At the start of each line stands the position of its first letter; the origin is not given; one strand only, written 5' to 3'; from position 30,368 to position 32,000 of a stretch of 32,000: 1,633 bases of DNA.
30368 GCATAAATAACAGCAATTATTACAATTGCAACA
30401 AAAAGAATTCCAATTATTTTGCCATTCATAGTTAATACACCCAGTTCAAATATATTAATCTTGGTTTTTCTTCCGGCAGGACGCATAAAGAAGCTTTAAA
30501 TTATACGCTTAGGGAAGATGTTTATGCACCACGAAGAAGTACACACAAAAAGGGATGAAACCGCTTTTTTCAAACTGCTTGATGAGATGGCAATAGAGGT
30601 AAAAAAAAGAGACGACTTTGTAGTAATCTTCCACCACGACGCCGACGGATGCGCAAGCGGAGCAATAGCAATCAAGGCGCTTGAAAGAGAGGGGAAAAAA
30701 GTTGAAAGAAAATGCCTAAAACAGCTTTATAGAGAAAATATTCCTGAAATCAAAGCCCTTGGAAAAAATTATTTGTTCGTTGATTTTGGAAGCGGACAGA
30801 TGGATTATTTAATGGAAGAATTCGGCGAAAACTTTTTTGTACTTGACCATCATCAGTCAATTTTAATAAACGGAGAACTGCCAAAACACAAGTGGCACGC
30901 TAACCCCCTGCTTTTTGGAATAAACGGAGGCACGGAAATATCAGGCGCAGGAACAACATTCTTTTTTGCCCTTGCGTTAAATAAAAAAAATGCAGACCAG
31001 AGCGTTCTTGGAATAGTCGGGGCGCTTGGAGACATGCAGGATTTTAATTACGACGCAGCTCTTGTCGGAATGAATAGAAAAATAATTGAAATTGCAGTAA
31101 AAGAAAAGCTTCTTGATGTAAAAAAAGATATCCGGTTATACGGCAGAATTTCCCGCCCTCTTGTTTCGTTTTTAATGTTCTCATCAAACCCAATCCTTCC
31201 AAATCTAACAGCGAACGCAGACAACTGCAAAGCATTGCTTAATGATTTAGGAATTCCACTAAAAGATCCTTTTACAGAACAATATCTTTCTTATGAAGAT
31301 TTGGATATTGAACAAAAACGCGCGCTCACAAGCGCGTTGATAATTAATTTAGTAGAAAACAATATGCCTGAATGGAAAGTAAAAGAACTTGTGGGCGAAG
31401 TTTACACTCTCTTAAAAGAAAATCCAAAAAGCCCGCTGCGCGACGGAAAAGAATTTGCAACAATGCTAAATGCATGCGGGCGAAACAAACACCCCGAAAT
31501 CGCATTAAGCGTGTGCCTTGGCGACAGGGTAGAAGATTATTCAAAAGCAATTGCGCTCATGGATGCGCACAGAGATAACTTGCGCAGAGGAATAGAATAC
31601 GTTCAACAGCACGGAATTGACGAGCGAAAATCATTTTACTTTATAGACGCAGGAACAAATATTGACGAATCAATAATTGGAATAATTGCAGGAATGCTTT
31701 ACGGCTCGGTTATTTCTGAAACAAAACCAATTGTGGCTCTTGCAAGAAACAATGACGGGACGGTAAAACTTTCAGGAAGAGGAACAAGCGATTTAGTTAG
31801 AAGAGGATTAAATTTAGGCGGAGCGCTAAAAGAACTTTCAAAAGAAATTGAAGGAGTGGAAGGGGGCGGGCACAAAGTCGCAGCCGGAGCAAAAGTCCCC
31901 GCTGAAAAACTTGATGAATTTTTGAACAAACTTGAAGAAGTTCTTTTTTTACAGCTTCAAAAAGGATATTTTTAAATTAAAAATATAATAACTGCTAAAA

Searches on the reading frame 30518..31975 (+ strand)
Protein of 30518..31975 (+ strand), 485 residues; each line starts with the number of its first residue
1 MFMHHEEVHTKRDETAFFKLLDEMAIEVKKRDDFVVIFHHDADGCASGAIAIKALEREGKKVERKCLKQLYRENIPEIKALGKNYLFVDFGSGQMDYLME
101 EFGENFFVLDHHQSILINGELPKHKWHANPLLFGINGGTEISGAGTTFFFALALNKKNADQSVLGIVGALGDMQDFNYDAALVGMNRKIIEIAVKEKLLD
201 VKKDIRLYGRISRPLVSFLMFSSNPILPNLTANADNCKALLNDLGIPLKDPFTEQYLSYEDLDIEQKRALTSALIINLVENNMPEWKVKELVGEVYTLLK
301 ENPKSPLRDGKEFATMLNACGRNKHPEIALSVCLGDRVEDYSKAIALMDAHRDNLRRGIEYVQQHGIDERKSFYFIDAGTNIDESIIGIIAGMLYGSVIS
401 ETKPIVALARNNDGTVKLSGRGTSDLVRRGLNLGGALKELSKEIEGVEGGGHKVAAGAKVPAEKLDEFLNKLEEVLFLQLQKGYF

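Call 97: find_encoding_contigs(protein=window:30518-31975:+, flank=10000, max_places=2)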
Protein window:30518-31975:+ (485 aa): no gene with exactly this product is on record in the collection.
